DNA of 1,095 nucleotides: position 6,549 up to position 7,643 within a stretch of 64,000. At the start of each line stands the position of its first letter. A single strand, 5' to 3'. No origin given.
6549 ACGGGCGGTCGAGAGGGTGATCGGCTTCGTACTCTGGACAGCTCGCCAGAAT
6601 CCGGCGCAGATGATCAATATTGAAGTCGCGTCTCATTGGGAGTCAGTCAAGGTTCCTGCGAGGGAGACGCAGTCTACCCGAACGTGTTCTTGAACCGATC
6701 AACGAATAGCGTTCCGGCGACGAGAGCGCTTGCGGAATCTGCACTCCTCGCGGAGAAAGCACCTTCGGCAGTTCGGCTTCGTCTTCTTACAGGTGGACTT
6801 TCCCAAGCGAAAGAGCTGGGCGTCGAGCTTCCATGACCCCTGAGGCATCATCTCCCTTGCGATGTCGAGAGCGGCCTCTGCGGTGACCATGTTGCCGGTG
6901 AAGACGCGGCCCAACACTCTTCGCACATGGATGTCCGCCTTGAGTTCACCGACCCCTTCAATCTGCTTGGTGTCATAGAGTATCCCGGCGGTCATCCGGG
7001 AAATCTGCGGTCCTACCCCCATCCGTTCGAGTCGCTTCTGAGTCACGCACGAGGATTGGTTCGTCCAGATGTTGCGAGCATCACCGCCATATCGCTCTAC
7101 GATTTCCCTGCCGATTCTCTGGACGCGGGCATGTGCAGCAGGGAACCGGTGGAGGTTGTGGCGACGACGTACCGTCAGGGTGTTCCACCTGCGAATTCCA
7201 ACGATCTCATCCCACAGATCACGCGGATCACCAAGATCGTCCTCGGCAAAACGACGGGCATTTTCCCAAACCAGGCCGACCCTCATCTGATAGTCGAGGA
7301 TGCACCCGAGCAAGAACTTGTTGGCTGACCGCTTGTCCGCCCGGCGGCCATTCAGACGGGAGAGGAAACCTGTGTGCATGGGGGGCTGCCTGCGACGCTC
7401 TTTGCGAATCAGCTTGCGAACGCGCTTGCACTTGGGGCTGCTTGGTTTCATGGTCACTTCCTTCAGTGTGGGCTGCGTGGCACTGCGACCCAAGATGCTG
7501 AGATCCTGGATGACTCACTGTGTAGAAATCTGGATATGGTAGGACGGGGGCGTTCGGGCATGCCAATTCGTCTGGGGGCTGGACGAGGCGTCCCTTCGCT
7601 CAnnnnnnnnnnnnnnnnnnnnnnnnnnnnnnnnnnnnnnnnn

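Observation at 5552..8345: A lower-GC islet of four small genes with DNA-damage or DNA-modification flavour, wedged between soxR and a housekeeping oxidoreductase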

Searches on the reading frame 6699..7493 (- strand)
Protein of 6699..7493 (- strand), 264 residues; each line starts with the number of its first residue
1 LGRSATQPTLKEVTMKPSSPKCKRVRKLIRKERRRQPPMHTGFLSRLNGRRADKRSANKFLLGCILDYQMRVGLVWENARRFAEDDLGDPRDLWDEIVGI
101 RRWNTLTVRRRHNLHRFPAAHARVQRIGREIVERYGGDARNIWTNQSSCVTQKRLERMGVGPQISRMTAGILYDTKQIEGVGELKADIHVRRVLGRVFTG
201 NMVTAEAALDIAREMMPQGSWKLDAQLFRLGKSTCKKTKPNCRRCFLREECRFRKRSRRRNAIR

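Call 3: search_protein_families(library=pfam, proteins=[window:6699-7493:-], max_evalue=0.1)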
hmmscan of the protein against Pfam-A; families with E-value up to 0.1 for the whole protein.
window:6699-7493:- (264 aa): 1 family
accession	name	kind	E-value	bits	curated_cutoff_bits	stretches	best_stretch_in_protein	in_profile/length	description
PF05853.18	BKACE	-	0.022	14.5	24.8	1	153-222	133-203/274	beta-keto acid cleavage enzyme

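Call 4: search_protein_families(library=padloc, proteins=[window:6699-7493:-], max_evalue=0.1)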
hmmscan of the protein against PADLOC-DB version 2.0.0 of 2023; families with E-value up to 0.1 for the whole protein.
window:6699-7493:- (264 aa): 0 families

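Call 5: search_protein_families(library=ncbifam, proteins=[window:6699-7493:-], max_evalue=0.1)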
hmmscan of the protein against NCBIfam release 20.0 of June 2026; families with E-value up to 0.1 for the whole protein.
window:6699-7493:- (264 aa): 6 families
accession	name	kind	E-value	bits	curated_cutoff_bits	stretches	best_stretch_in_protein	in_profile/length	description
TIGR03252.1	TIGR03252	hypoth_equivalog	7.7e-08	32.1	136.5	1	60-168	21-131/189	HhH-GPD-type base excision DNA repair protein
NF053634.1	MonDNAglycDR2438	equivalog_domain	1.4e-06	28.1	400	1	94-252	51-205/219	monofunctional DNA glycosylase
TIGR01084.1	mutY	equivalog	1.9e-05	24.4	286.5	1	186-257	135-212/277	A/G-specific adenine glycosylase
TIGR01083.1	nth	equivalog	0.00015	21.5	211.7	1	121-242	84-192/192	endonuclease III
NF007978.0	PRK10702.1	equivalog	0.011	15.3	405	1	161-256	114-208/211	endonuclease III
NF008132.0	PRK10880.1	equivalog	0.043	12.9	427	1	155-252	109-210/351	A/G-specific adenine glycosylase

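Call 7: search_solved_structures(query=window:6699-7493:-, max_evalue=1, show_alignments=2)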
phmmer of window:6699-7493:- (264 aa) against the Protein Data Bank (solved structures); distinct sequences matched with E-value up to 1: 34.
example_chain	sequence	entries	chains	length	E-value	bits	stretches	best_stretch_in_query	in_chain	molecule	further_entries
1p59_A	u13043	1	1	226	7.1e-05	25.5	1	155-260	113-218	Endonuclease III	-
1orn_A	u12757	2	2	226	0.00022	23.9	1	156-260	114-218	Endonuclease III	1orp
9nzc_A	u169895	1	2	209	0.0013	21.4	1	156-248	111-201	Endonuclease III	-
9nzd_A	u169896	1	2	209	0.0013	21.4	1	156-248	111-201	Endonuclease III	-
7rdt_A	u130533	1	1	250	0.0021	20.7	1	156-251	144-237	Isoform 3 of Endonuclease III-like protein 1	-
7rds_A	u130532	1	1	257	0.0028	20.3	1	156-251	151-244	Isoform 3 of Endonuclease III-like protein 1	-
2abk_A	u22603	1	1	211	0.0082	18.8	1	160-256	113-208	ENDONUCLEASE III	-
8a5c_A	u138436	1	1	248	0.01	18.4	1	185-252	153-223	Endonuclease III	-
8a5f_A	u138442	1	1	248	0.011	18.3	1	185-252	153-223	Endonuclease III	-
4unf_A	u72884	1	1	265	0.012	18.2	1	185-252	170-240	ENDONUCLEASE III-1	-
7yho_A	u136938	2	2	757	0.024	17.2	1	221-253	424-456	Sex-determining region Y protein,DNA glycosylase/AP lyase ROS1 | Sex-determining region Y protein,REPRESSOR OF SILENCING 1,DNA glycosylase/AP lyase ROS1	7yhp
7yhq_A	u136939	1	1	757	0.024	17.2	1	221-253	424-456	Sex-determining region Y protein,DNA glycosylase/AP lyase ROS1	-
3s67_A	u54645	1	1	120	0.14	14.8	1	211-256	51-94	Cystatin-C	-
3n5n_X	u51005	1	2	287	0.16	14.5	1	161-259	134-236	A/G-specific adenine DNA glycosylase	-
1kg7_A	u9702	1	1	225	0.22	14.1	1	155-251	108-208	A/G-specific adenine glycosylase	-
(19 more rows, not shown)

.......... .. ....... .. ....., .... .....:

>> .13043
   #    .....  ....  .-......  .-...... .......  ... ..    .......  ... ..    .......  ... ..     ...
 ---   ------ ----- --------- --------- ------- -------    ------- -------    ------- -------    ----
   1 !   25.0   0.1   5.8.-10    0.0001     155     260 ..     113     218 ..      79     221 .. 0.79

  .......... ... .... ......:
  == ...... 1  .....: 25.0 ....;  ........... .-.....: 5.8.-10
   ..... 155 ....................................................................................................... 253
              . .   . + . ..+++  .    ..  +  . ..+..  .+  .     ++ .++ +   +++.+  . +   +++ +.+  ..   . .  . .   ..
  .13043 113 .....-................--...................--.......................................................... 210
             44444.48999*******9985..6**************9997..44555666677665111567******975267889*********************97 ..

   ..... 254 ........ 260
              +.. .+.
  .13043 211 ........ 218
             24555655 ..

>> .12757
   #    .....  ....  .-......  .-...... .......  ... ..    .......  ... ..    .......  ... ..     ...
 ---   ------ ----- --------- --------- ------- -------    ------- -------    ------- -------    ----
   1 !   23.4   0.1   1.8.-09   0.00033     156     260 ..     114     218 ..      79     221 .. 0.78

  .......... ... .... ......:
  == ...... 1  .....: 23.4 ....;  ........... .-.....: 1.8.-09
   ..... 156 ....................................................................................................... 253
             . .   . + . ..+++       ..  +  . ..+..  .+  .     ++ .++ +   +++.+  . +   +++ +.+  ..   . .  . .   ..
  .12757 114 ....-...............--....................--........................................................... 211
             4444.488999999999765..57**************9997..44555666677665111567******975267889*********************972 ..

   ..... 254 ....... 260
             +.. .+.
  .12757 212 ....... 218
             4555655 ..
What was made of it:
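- The lyase Lys is missing, so GLY would leave intact abasic sites (call 7).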

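Call 10: find_homologous_proteins(query=window:6699-7493:-, max_evalue=0.001)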
Query window:6699-7493:- (264 aa): 201 proteins with E <= 0.001 among 970 candidates; the best 120 are listed.
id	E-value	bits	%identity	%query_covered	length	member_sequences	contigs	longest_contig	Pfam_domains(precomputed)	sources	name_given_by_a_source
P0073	2.5e-145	501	90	95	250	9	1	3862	-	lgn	-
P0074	4.1e-138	477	86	95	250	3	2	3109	-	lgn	-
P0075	3.1e-135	468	83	95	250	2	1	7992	-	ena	-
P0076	4.6e-135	467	85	95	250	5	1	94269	-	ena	-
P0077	1.1e-132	459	83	95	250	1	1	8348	-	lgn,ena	-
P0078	3.8e-132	457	82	95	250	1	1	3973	-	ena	-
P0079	1.1e-131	456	82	95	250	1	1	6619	-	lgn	-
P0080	3.8e-129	448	81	95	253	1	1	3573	-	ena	-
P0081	4.6e-127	441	79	95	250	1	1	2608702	-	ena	-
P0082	4.3e-121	421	82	86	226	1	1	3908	-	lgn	-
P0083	2.8e-116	405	75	92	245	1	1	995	-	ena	-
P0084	3.2e-114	399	75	93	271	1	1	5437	-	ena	-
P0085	5.9e-114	398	73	94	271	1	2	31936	-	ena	-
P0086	3.2e-113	395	71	92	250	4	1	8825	-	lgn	-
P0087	1.3e-110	387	71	94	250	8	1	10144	-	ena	-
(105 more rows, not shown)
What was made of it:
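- Its family spans Acidobacteriota, Nitrospirota, Clostridia and Methanococcoides (call 10). It is spread across bacteria and archaea like a housekeeping repair family (call 10).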

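Call 25: find_related_loci(query=A2, collection=metagenome_contigs, flank=8000)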
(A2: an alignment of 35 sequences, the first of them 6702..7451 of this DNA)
Query A2 (250 aa) in metagenome_contigs; peptide patterns used: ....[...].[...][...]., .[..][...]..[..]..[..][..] (x = any residue, [..] = any of these).
197 stretches matched a pattern; 80 encode a relative of the query (tblastn E <= 1e-3); 80 distinct loci.
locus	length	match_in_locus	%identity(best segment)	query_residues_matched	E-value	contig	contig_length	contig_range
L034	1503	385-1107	45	7-247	6e-78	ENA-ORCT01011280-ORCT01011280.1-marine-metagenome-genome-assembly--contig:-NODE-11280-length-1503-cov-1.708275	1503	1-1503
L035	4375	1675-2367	49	7-239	1e-71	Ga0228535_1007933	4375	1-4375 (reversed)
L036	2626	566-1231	50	18-239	4e-69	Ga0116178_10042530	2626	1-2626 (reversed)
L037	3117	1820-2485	50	18-239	1e-68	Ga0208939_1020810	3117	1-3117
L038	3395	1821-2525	49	7-241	1e-66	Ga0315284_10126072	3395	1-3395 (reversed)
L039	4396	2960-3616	46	21-239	2e-64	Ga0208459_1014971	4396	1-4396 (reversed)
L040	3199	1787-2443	46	21-239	2e-64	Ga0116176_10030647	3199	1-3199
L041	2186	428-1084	46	21-239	1e-65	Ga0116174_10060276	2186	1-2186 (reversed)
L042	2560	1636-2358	46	7-247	1e-64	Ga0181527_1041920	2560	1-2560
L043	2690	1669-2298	50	34-242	3e-64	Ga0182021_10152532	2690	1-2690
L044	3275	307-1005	46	11-242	1e-63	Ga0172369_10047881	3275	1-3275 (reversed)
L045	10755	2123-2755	47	29-239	6e-63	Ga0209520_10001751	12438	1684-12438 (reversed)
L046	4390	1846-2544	48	7-239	3e-63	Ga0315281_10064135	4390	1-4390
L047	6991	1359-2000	49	35-244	3e-62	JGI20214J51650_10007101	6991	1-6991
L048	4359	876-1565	46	20-247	2e-62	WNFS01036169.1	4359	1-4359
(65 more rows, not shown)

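Call 26: find_related_loci(query=A2, collection=viral_contigs, flank=8000)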
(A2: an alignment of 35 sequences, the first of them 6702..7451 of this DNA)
Query A2 (250 aa) in viral_contigs; peptide patterns used: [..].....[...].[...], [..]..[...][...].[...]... (x = any residue, [..] = any of these).
52 stretches matched a pattern, but none encodes a relative of the query by tblastn (E <= 1e-3).

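Call 53: search_protein_families(library=pfam, alignment_id=A2, max_evalue=0.1)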
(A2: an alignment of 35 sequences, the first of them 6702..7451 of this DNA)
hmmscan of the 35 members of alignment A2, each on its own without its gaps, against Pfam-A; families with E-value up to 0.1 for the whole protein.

A. member 1, window:6702-7451:- (250 aa): 1 family
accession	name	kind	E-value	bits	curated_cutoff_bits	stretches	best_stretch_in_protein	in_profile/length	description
PF05853.18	BKACE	-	0.02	14.7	24.8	1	139-208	133-203/274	beta-keto acid cleavage enzyme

B. families by the number of members that match (of 35 scanned): 7 families
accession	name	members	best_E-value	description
PF05853.18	BKACE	5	0.015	beta-keto acid cleavage enzyme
PF10576.14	EndIII_4Fe-2S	4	0.003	Iron-sulfur binding domain of endonuclease III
PF11973.14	NQRA_SLBB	2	0.0033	NQRA C-terminal domain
PF12568.14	PanZ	2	0.084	Acetyltransferase (GNAT) domain, PanZ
PF00172.23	Zn_clus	1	0.064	Fungal Zn(2)-Cys(6) binuclear cluster domain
PF24035.1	DUF7344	1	0.065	Domain of unknown function (DUF7344)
PF03804.19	DUF325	1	0.092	Viral proteins of unknown function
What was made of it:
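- On HhH-GPD / endonuclease III superfamily: PF10576 is hit weakly in 4 members (call 53).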

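Call 54: search_solved_structures(query=A2, max_evalue=0.01, show_alignments=2)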
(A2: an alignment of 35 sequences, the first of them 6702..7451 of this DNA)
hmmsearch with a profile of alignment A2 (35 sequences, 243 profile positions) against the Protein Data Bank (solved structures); distinct sequences matched with E-value up to 0.01: 29.
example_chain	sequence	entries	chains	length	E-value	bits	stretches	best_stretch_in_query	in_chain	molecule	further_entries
9nzc_A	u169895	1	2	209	4.3e-06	29.3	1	168-232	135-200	Endonuclease III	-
9nzd_A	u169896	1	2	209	4.5e-06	29.2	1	168-232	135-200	Endonuclease III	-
8a5c_A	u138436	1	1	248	2e-05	27.1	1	171-237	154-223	Endonuclease III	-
8a5f_A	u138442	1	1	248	2.1e-05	27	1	171-237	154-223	Endonuclease III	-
4unf_A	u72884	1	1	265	2.4e-05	26.8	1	171-237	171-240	ENDONUCLEASE III-1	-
2abk_A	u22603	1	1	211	8e-05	25.1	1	165-241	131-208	ENDONUCLEASE III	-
1p59_A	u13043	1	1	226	9e-05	24.9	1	164-237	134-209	Endonuclease III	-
7rdt_A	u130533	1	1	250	0.0001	24.8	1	166-236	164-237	Isoform 3 of Endonuclease III-like protein 1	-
7rds_A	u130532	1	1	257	0.0001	24.8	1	166-236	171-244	Isoform 3 of Endonuclease III-like protein 1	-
1orn_A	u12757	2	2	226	0.00012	24.5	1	165-237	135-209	Endonuclease III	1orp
7ef9_A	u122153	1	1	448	0.00034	23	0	149-240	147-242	Adenine DNA glycosylase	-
7ef8_A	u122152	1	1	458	0.00037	22.9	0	149-240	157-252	Adenine DNA glycosylase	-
8dwd_A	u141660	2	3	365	0.00061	22.2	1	166-238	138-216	Adenine DNA glycosylase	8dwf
8dwe_A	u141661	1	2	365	0.00061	22.2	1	166-238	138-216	Adenine DNA glycosylase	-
6q0c_A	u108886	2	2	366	0.00064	22.1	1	166-238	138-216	A/G-specific adenine glycosylase | Adenine DNA glycosylase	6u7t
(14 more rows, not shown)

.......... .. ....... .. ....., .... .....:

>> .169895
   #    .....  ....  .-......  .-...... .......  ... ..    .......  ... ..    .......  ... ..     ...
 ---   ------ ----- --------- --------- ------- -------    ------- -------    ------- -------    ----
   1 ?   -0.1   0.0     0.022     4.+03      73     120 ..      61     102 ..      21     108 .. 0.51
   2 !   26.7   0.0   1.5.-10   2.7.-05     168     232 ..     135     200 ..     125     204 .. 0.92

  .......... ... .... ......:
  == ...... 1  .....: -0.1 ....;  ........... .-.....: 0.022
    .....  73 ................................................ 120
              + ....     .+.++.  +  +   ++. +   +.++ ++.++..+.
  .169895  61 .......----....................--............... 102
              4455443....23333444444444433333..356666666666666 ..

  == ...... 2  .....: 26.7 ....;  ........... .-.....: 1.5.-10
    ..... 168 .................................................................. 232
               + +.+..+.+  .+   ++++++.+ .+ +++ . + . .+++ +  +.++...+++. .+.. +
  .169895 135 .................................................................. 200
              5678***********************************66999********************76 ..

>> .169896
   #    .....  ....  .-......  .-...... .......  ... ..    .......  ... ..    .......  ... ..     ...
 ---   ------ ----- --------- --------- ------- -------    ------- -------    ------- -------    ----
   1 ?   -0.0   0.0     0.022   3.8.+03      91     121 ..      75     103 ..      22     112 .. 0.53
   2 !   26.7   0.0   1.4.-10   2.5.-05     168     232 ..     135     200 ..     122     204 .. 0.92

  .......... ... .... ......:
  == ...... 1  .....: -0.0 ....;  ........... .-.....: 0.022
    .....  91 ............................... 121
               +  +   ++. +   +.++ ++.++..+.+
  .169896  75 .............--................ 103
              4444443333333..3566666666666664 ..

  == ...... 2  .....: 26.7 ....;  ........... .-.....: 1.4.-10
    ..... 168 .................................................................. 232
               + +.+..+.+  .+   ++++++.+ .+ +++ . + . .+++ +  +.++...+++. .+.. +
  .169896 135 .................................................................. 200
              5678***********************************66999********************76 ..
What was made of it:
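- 6699..7451 (-): GLY: a 250-aa divergent HhH-GPD DNA glycosylase, predicted monofunctional, with a [4Fe-4S] cluster and basic N- and C-terminal tails. Sequence matches to PDB EndoIII and MutY align KAD(173)IHV with the catalytic Asp and put Met153 at the Nth Lys position (calls 7, 54).
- On HhH-GPD / endonuclease III superfamily: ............KAD173IHVRRV aligns with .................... of EndoIII (calls 7, 54).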

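Call 55: search_protein_families(library=ncbifam, alignment_id=A2, max_evalue=0.001)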
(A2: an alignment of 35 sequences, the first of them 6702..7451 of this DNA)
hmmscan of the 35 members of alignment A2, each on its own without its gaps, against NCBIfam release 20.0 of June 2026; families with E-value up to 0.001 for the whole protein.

A. member 1, window:6702-7451:- (250 aa): 4 families
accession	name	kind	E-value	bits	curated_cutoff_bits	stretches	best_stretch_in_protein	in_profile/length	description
TIGR03252.1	TIGR03252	hypoth_equivalog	6.6e-08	32.3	136.5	1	46-154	21-131/189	HhH-GPD-type base excision DNA repair protein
NF053634.1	MonDNAglycDR2438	equivalog_domain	1.2e-06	28.3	400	1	80-238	51-205/219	monofunctional DNA glycosylase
TIGR01084.1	mutY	equivalog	1.7e-05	24.5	286.5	1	172-243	135-212/277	A/G-specific adenine glycosylase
TIGR01083.1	nth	equivalog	0.00013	21.7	211.7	1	107-228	84-192/192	endonuclease III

B. families by the number of members that match (of 35 scanned): 6 families
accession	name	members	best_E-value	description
TIGR03252.1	TIGR03252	34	2.2e-12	HhH-GPD-type base excision DNA repair protein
NF053634.1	MonDNAglycDR2438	22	4.6e-09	monofunctional DNA glycosylase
TIGR01084.1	mutY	14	6.3e-08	A/G-specific adenine glycosylase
TIGR01083.1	nth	9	2.2e-05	endonuclease III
NF007978.0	PRK10702.1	1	0.00023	endonuclease III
NF008132.0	PRK10880.1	1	0.00066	A/G-specific adenine glycosylase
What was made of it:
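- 6699..7451 (-): NCBIfam TIGR03252 is hit by 34 of 35 family members but far below its cut-off (calls 5, 55).
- GLY matches the Nth/MutY/TIGR03252 branch rather than AlkA (calls 5, 54, 55).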

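Call 78: search_protein_families(library=phrogs, proteins=[window:6702-7451:-], max_evalue=0.01)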
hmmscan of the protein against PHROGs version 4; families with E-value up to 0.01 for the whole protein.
window:6702-7451:- (250 aa): 0 families
